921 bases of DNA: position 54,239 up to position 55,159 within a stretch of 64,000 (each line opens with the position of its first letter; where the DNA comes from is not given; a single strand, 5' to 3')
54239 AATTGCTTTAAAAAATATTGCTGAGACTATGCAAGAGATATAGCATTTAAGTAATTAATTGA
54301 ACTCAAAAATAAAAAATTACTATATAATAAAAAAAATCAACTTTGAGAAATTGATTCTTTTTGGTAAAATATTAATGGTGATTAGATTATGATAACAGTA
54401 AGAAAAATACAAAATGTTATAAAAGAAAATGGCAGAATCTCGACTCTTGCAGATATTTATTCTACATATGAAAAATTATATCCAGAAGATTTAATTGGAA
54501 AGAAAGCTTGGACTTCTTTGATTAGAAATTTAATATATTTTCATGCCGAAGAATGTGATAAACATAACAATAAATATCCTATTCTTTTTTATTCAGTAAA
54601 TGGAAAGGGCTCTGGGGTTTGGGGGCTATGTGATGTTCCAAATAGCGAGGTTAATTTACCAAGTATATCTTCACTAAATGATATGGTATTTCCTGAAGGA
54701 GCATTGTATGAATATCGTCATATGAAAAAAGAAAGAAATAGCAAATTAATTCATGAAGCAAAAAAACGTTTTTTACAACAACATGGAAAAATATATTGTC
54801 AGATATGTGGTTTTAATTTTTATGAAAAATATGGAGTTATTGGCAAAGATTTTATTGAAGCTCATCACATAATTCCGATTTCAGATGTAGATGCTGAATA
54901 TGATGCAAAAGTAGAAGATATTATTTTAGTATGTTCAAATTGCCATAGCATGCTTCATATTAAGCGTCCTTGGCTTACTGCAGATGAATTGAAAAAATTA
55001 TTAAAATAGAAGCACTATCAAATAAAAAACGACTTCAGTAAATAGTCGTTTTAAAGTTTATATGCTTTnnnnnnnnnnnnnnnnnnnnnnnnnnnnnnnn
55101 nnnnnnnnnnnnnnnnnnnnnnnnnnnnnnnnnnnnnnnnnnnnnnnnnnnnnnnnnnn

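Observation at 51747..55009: Atypical restriction-modification-like cluster: HsdM-like MTase plus half-size HsdS, no HsdR, and a divergent HNH nuclease with a winged-helix N-terminus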

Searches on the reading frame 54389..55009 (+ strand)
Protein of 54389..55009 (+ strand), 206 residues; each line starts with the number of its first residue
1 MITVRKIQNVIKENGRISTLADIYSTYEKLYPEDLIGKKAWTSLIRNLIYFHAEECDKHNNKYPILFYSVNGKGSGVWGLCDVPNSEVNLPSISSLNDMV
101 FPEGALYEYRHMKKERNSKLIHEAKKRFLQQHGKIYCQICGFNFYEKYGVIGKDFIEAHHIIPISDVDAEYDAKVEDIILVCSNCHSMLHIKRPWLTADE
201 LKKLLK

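Call 3: search_protein_families(library=pfam, proteins=[window:54389-55009:+], max_evalue=0.01)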
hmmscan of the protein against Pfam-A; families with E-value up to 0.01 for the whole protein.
window:54389-55009:+ (206 aa): 2 families
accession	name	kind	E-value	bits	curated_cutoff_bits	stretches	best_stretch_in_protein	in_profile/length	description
PF01844.29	HNH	-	1.5e-09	38.3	21.4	1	137-190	1-45/47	HNH endonuclease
PF13391.12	HNH_2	-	0.00086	19.5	21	1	137-188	1-57/66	HNH endonuclease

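Call 4: search_protein_families(library=padloc, proteins=[window:54389-55009:+], max_evalue=0.01)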
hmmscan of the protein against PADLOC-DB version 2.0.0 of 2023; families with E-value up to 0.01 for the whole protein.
window:54389-55009:+ (206 aa): 1 family
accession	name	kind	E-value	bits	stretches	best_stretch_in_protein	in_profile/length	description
PDLC03656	mREase_IV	-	4.5e-07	27.9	1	125-193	195-259/277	Type IV methyl-directed restriction enzyme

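Call 5: search_protein_families(library=ncbifam, proteins=[window:54389-55009:+], max_evalue=0.01)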
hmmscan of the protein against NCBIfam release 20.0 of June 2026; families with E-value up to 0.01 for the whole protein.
window:54389-55009:+ (206 aa): 0 families

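Call 24: find_homologous_proteins(query=window:54389-55009:+, max_evalue=0.001)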
Query window:54389-55009:+ (206 aa): 650 proteins with E <= 0.001 among 833 candidates; the best 120 are listed.
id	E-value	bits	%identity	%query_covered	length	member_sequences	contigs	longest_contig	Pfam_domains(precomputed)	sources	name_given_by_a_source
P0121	3.9e-138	476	100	100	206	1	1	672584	PF01844.30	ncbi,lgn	-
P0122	2.0e-49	186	46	93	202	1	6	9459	PF01844.30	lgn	-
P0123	6.5e-49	184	44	96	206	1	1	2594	PF01844.30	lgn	-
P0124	1.3e-47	180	44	97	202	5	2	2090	PF01844.30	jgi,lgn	jgi:putative restriction endonuclease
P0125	2.3e-47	179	44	98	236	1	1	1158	PF01844.30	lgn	-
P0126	2.4e-47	179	48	97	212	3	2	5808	PF01844.30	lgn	-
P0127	3.3e-47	179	44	100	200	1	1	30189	PF01844.30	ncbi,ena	-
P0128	3.4e-47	179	44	100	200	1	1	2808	PF01844.30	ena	-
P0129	3.4e-47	179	44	100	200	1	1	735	PF01844.30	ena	-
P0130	5.2e-47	178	44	89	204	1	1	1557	PF01844.30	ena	-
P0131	8.3e-47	178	44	100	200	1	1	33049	PF01844.30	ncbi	-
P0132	1.1e-46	177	42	97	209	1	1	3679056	PF01844.30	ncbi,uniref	ncbi:HNH endonuclease [Flagellimonas sp. W118]|uniref:HNH endonuclease n=1 Tax=Flagellimonas sp. W11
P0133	1.2e-46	177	44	98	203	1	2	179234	PF01844.30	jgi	jgi:putative restriction endonuclease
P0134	1.3e-46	177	43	100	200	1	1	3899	PF01844.30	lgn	-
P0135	5.2e-46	175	42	100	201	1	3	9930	PF01844.30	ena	-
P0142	2.6e-45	173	53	55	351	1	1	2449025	PF01844.30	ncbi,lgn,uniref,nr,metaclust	ncbi:HNH endonuclease [Hydrogenovibrio kuenenii]|uniref:HNH endonuclease n=1 Tax=Hydrogenovibrio kue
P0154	2.1e-44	170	47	90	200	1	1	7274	PF01844.30,PF23382.2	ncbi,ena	-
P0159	3.6e-44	169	43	96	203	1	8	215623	PF01844.30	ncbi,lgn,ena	-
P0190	2.5e-41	160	46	91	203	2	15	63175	PF01844.30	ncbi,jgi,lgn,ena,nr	ncbi:MAG: restriction endonuclease [Ruminococcaceae bacterium]|nr:restriction endonuclease [Oscillos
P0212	3.3e-39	153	43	100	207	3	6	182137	PF01844.30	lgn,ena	-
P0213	3.5e-39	153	41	100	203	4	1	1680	PF01844.30,PF23382.2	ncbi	-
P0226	2.5e-38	150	50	68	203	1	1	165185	PF01844.30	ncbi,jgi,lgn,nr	ncbi:MAG: HNH endonuclease [Clostridiales bacterium]|jgi:putative restriction endonuclease|nr:HNH en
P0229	5.0e-38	149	52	68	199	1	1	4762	PF01844.30,PF05066.20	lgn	-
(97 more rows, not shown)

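Call 26: search_protein_families(library=pfam, proteins=[window:54389-55009:+, P0229, P0154, P0213, P0142], max_evalue=10)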
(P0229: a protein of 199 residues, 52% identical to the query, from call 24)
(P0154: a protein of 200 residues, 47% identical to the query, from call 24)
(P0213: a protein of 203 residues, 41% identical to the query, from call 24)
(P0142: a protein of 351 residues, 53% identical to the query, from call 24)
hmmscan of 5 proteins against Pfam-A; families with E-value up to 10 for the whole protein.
window:54389-55009:+ (206 aa): 2 families
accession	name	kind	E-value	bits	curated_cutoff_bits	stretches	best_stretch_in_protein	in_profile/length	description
PF01844.29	HNH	-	1.5e-09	38.3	21.4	1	137-190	1-45/47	HNH endonuclease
PF13391.12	HNH_2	-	0.00086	19.5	21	1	137-188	1-57/66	HNH endonuclease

P0229 (199 aa): 7 families
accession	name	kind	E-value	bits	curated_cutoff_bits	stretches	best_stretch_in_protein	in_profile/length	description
PF01844.29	HNH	-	3.9e-10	40.2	21.4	1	128-182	1-46/47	HNH endonuclease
PF05066.19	HARE-HTH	-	3.2e-06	27.9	25.9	1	4-54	2-52/71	HB1, ASXL, restriction endonuclease HTH domain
PF13391.12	HNH_2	-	0.00054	20.2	21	1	128-182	1-60/66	HNH endonuclease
PF23382.1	DUF7097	-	0.011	16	27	1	113-183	65-138/175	Family of unknown function (DUF7097)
PF03726.19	PNPase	-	0.043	14.7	24.6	1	44-106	4-69/81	Polyribonucleotide nucleotidyltransferase, RNA binding domain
PF21368.3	AI2M-like_HNH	-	0.17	12.2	23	1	128-177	1-49/49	AI2M/AI1M-like, HNH endonuclease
PF02754.22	CCG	-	0.19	12.3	20.6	1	158-180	62-84/85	Cysteine-rich domain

P0154 (200 aa): 7 families
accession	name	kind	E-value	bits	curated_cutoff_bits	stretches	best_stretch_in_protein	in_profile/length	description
PF01844.29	HNH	-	1.1e-09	38.7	21.4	1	131-185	1-46/47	HNH endonuclease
PF23382.1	DUF7097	-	4.3e-06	27.1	27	1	83-186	32-138/175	Family of unknown function (DUF7097)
PF13391.12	HNH_2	-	7.5e-05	22.9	21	1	131-185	1-60/66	HNH endonuclease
PF00250.24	Forkhead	-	0.046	14.3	27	1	2-50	6-58/88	Forkhead domain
PF01221.23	Dynein_light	-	0.067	14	29.1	1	18-43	33-56/86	Dynein light chain type 1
PF10080.14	FtrD-like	-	0.84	10.2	26.3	1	119-141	42-64/101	Membrane iron-sulfur containing protein FtrD-like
PF16866.11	PHD_4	-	1.8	9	30.6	0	161-186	15-40/65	PHD-finger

P0213 (203 aa): 6 families
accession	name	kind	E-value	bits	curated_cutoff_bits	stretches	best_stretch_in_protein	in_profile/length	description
PF01844.29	HNH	-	1.2e-09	38.6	21.4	1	133-187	1-46/47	HNH endonuclease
PF23382.1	DUF7097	-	2.8e-05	24.5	27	1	84-187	32-137/175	Family of unknown function (DUF7097)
PF13391.12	HNH_2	-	0.025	14.9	21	1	133-188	1-61/66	HNH endonuclease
PF13240.11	Zn_Ribbon_1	-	0.12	12.7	25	0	170-182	8-20/23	zinc-ribbon domain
PF14279.12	HNH_5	-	0.19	12.1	27.5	1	165-185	23-43/56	HNH endonuclease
PF10080.14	FtrD-like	-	0.95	10.1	26.3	1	120-146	42-67/101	Membrane iron-sulfur containing protein FtrD-like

P0142 (351 aa): 4 families
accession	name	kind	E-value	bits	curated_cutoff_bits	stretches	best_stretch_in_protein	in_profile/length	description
PF01844.29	HNH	-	1e-08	35.6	21.4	1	281-336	1-46/47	HNH endonuclease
PF18062.7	RE_AspBHI_N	-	5.7e-05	23.2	27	1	105-217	6-126/185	Restriction endonuclease AspBHI N-terminal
PF00250.24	Forkhead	-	0.0018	18.8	27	1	17-87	19-84/88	Forkhead domain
PF18509.6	MCR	-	0.15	12.1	30.4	1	324-335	17-28/30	Magnetochrome domain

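Call 40: predict_structure(alignment_id=A3)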
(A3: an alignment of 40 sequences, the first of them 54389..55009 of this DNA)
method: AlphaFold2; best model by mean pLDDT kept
length: 206 residues; sequences in the alignment: 40
mean_pLDDT: 83.7   pTM: 0.54
mean pLDDT of the five models: 83.7, 83.3, 82.8, 82.1, 80.7
residues with pLDDT >= 90: 113; 70-90: 59; 50-70: 12; < 50: 22
segments of 3 or more residues with pLDDT < 50: 84-104
pLDDT, mean of each block of 10 residues (from residue 1): 95 91 96 94 95 79 85 86 49 40 53 77 96 97 97 94 80 92 92 82 86
secondary structure, 60 per line:
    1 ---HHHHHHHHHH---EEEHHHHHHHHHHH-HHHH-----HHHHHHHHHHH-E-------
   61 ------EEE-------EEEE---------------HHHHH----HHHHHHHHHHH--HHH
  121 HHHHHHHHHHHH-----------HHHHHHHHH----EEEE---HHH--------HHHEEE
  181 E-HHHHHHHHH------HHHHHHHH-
elements in order: H4-13 E17-19 H20-30 H32-35 H41-51 E67-69 E77-80 H96-100 H105-115 H118-132 H144-152 E157-160 E178-181 H183-191 H198-205

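Call 44: search_protein_families(library=phrogs, proteins=[window:54389-55009:+], max_evalue=0.001)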
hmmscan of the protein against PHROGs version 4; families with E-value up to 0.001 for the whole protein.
window:54389-55009:+ (206 aa): 8 families
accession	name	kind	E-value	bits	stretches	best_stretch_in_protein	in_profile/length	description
phrog_8048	-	DNA, RNA and nucleotide metabolism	3.4e-09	37.3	1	112-193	155-229/273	HNH endonuclease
phrog_2255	-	DNA, RNA and nucleotide metabolism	7.5e-08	33.1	1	108-194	87-173/211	HNH endonuclease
phrog_8446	-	DNA, RNA and nucleotide metabolism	3.3e-06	27.9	1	124-188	131-194/211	HNH endonuclease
phrog_144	-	DNA, RNA and nucleotide metabolism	1.8e-05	25.5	1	54-188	39-131/175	HNH endonuclease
phrog_119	-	DNA, RNA and nucleotide metabolism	4.7e-05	23.4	1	111-194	181-260/443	HNH endonuclease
phrog_740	-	DNA, RNA and nucleotide metabolism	0.00022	21.3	1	105-194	9-89/332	HNH endonuclease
phrog_15103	-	unknown function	0.00025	21.6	1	130-192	199-257/280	-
phrog_3106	-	DNA, RNA and nucleotide metabolism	0.00034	21.4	1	115-191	142-222/252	HNH endonuclease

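Call 45: fold_search(model_id=the predicted structure, library=pdb)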
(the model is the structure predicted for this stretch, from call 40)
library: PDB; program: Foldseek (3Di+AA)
matches with E <= 10: 243; with E <= 0.001: 0
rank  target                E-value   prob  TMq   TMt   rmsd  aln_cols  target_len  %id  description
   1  6ghc_A                3.1e-03  0.97  0.28  0.21  16.5       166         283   22  Modification dependent EcoKMcrA restriction endonuclease (released 2018-08-08)
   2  6ghc_B                1.1e-02  1.00  0.26  0.20   4.3        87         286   29  Modification dependent EcoKMcrA restriction endonuclease (released 2018-08-08)
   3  6qvw_MODEL_1_A        4.1e-02  0.99  0.29  0.47   5.9        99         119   20  Solution structure of the free FOXO1 DNA binding domain (released 2019-09-04)
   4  8fm1_F                4.9e-02  0.97  0.27  0.17   5.0        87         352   22  Structure of CBASS Cap5 from Pseudomonas syringae in the absence of a ligand (apo form dimer) (released 2024-02-07)
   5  8fm1_D                4.9e-02  0.91  0.23  0.15   6.7        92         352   20  Structure of CBASS Cap5 from Pseudomonas syringae in the absence of a ligand (apo form dimer) (released 2024-02-07)
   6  8fm1_C                6.7e-02  0.93  0.25  0.16   6.1        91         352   16  Structure of CBASS Cap5 from Pseudomonas syringae in the absence of a ligand (apo form dimer) (released 2024-02-07)
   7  8fm1_A                8.6e-02  0.90  0.24  0.15   6.3        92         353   20  Structure of CBASS Cap5 from Pseudomonas syringae in the absence of a ligand (apo form dimer) (released 2024-02-07)
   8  8fm1_G                1.0e-01  0.89  0.25  0.16   5.5        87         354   22  Structure of CBASS Cap5 from Pseudomonas syringae in the absence of a ligand (apo form dimer) (released 2024-02-07)
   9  1vtn_C                1.2e-01  0.91  0.26  0.50   8.4        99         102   22  CO-CRYSTAL STRUCTURE OF THE HNF-3/FORK HEAD DNA-RECOGNITION MOTIF RESEMBLES HISTONE H5 (released 2011-07-13)
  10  6el8_A                1.4e-01  0.97  0.26  0.55   3.9        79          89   19  Crystal structure of the Forkhead domain of human FOXN1 in complex with DNA (released 2017-11-15)
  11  8fm1_J                1.5e-01  0.82  0.24  0.15   5.4        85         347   24  Structure of CBASS Cap5 from Pseudomonas syringae in the absence of a ligand (apo form dimer) (released 2024-02-07)
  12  5x07_I                1.6e-01  0.97  0.27  0.62   3.7        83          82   22  Crystal structure of FOXA2 DNA binding domain bound to a full consensus DNA site (released 2017-08-16)
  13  7vox_B                1.6e-01  0.96  0.26  0.59   4.1        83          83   22  The crystal structure of human forkhead box protein A in complex with DNA 2 (released 2022-08-17)
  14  5ocn_G                1.7e-01  0.99  0.28  0.67   2.3        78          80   15  Crystal structure of the forkhead domain of human FOXN1 (released 2017-08-02)
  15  5x07_F                1.7e-01  0.96  0.27  0.61   3.8        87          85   23  Crystal structure of FOXA2 DNA binding domain bound to a full consensus DNA site (released 2017-08-16)
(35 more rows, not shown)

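Call 46: find_encoding_contigs(protein=P0132, flank=5000, max_places=1)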
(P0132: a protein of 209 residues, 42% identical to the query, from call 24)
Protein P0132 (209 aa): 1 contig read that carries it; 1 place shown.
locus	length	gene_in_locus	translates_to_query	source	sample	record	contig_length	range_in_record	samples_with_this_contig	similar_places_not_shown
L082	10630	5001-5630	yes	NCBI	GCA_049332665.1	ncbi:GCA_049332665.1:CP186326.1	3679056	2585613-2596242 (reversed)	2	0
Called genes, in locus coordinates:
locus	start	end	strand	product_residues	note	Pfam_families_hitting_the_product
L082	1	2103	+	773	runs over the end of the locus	PF13589:HATPase_c_3, PF02518:HATPase_c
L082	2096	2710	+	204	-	PF03709:OKR_DC_1_N (faint)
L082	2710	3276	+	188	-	-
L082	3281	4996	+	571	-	PF02384:N6_Mtase, PF07669:Eco57I, PF22837:M_Eco57I_C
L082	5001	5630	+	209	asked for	PF01844:HNH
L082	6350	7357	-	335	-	PF00561:Abhydrolase_1, PF12697:Abhydrolase_6 (weak)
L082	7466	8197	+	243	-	PF00293:NUDIX, PF21906:WHD_NrtR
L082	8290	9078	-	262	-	-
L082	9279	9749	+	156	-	-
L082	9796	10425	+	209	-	-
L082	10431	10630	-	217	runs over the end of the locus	PF01209:Ubie_methyltran, PF05175:MTS, PF13489:Methyltransf_23, PF12847:Methyltransf_18, PF13847:Methyltransf_31, PF08241:Methyltransf_11, PF08242:Methyltransf_12, PF13649:Methyltransf_25, +7 more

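Call 47: find_encoding_contigs(protein=P0159, flank=5000, max_places=2)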
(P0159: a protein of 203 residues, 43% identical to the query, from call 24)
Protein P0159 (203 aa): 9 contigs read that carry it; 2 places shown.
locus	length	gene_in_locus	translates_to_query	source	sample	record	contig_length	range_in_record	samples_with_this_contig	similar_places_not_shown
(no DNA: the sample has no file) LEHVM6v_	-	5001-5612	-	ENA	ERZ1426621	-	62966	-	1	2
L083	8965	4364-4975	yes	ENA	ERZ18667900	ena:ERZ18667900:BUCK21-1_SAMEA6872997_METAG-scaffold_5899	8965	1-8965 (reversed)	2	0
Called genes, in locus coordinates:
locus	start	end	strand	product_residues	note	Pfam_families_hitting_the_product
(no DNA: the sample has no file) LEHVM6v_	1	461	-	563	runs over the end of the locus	PF00595:PDZ (weak), PF13180:PDZ_2, PF17820:PDZ_6, PF03572:Peptidase_S41, PF28547:CHD_PDZ-protease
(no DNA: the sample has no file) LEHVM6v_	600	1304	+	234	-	PF18962:Por_Secre_tail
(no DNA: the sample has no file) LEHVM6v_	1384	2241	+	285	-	-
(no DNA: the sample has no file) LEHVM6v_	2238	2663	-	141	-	PF14534:DUF4440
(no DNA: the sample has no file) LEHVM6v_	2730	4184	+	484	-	PF28494:GlyRS_ins_1, PF00587:tRNA-synt_2b, PF03129:HGTP_anticodon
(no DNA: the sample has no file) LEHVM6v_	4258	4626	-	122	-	-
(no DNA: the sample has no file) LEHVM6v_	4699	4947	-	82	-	-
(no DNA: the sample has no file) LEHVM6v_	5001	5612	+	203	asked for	PF01844:HNH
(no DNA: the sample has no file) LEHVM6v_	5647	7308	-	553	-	PF00749:tRNA-synt_1c, PF03950:tRNA-synt_1c_C, PF20974:tRNA-synt_1c_C2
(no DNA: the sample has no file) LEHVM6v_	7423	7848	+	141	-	PF02310:B12-binding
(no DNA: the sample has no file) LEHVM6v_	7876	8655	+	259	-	PF00378:ECH_1, PF16113:ECH_2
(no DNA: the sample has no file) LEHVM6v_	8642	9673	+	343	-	PF19573:DUF6089 (weak)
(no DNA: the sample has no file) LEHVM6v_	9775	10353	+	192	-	PF01330:RuvA_N, PF00633:HHH (faint), PF14520:HHH_5, PF07499:RuvA_C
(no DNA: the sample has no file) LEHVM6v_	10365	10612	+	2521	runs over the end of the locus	PF14349:SprA_N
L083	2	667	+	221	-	?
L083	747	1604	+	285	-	-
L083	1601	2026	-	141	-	PF14534:DUF4440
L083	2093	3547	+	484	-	PF28494:GlyRS_ins_1, PF00587:tRNA-synt_2b, PF03129:HGTP_anticodon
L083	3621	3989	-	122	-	-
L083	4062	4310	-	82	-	-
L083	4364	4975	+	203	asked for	PF01844:HNH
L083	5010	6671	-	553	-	PF00749:tRNA-synt_1c, PF03950:tRNA-synt_1c_C, PF20974:tRNA-synt_1c_C2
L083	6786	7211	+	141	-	PF02310:B12-binding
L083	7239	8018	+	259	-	PF00378:ECH_1, PF16113:ECH_2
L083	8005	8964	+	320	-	?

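Call 48: find_encoding_contigs(protein=P0212, flank=5000, max_places=2)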
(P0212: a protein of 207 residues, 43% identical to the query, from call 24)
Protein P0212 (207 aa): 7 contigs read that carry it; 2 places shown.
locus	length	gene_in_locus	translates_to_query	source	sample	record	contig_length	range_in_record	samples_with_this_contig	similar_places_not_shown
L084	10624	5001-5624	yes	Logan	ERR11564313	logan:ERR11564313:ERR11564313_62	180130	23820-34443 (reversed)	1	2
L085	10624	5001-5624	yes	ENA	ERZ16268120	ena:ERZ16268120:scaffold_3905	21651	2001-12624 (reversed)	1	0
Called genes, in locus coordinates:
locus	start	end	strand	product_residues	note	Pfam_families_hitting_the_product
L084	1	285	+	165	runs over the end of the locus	PF06434:Aconitase_2_N, PF00694:Aconitase_C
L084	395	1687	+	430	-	PF02810:SEC-C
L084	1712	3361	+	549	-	PF02463:SMC_N, PF13175:AAA_15 (faint), PF13476:AAA_23, PF13304:AAA_21 (faint)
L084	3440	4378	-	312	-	PF00140:Sigma70_r1_2, PF04542:Sigma70_r2, PF04539:Sigma70_r3, PF04545:Sigma70_r4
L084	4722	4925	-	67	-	-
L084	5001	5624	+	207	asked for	PF01844:HNH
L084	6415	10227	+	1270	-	-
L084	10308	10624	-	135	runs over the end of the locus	-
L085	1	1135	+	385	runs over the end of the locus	PF00361:Proton_antipo_M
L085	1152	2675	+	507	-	PF00361:Proton_antipo_M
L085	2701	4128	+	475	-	PF00361:Proton_antipo_M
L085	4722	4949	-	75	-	-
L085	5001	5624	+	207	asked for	PF01844:HNH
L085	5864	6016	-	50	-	-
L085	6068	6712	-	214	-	-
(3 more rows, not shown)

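Call 49: find_encoding_contigs(protein=P0226, flank=5000, max_places=1)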
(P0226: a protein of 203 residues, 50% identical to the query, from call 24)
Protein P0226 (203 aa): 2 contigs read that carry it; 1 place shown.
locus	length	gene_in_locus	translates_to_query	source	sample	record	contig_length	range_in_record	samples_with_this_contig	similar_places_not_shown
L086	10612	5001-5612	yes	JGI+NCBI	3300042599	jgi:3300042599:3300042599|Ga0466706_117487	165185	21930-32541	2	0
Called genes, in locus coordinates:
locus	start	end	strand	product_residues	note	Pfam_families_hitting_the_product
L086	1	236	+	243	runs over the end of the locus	PF04542:Sigma70_r2, PF04545:Sigma70_r4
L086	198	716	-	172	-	PF06496:DUF1097 (weak)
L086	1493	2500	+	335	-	PF18864:AbiTii (weak)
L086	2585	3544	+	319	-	-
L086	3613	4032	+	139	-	PF26092:T4_Y16D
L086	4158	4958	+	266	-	-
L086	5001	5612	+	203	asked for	PF01844:HNH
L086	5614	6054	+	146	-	-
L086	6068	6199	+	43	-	-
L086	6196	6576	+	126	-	-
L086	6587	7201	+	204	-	-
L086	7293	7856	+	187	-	PF07799:DUF1643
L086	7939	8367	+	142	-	-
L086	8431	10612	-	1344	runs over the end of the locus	PF02368:Big_2 (weak), PF26182:Ig_NUP210_5th (faint), PF18884:TSP3_bac (weak), PF00395:SLH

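Call 51: find_encoding_contigs(protein=P0190, flank=4000, max_places=4)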
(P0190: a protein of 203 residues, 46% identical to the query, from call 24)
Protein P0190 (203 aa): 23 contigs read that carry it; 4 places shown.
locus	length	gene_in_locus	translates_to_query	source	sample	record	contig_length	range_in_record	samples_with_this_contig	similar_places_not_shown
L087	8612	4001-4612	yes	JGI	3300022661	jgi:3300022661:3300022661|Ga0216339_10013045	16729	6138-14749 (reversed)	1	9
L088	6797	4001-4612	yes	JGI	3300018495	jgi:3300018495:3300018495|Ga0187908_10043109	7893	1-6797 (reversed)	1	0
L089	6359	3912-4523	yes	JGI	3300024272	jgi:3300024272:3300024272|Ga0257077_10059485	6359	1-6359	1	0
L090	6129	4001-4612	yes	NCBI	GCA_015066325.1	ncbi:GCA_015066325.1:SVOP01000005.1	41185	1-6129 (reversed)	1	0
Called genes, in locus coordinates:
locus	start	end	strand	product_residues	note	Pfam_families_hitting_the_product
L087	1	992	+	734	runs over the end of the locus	PF13567:DUF4131 (weak), PF03772:Competence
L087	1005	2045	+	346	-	PF06144:DNA_pol3_delta, PF21694:DNA_pol3_delta_C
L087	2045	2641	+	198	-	PF01751:Toprim (weak), PF13662:Toprim_4 (weak), PF13331:DUF4093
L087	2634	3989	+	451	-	PF01938:TRAM (weak), PF05958:tRNA_U5-meth_tr, PF03602:Cons_hypoth95, PF05175:MTS, PF09445:Methyltransf_15, PF13649:Methyltransf_25, PF13847:Methyltransf_31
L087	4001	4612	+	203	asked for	PF01844:HNH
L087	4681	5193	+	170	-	PF01243:PNPOx_N (weak), PF12900:Pyridox_ox_2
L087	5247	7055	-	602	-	-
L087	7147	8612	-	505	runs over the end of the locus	PF00496:SBP_bac_5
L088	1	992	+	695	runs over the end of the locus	?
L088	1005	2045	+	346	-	PF06144:DNA_pol3_delta, PF21694:DNA_pol3_delta_C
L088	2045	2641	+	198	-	PF01751:Toprim (weak), PF13662:Toprim_4 (weak), PF13331:DUF4093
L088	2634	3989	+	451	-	PF01938:TRAM (weak), PF05958:tRNA_U5-meth_tr, PF03602:Cons_hypoth95, PF05175:MTS, PF09445:Methyltransf_15, PF13649:Methyltransf_25, PF13847:Methyltransf_31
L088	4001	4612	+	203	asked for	PF01844:HNH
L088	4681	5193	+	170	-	PF01243:PNPOx_N (weak), PF12900:Pyridox_ox_2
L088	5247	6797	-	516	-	?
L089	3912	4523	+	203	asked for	PF01844:HNH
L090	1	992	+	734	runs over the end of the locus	PF13567:DUF4131 (weak), PF03772:Competence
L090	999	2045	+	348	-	PF06144:DNA_pol3_delta, PF21694:DNA_pol3_delta_C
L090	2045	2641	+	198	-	PF01751:Toprim (weak), PF13662:Toprim_4 (weak), PF13331:DUF4093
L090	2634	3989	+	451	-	PF01938:TRAM (weak), PF05958:tRNA_U5-meth_tr, PF03602:Cons_hypoth95, PF05175:MTS, PF09445:Methyltransf_15, PF13649:Methyltransf_25, PF13847:Methyltransf_31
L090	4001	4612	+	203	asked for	PF01844:HNH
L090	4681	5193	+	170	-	PF01243:PNPOx_N (weak), PF12900:Pyridox_ox_2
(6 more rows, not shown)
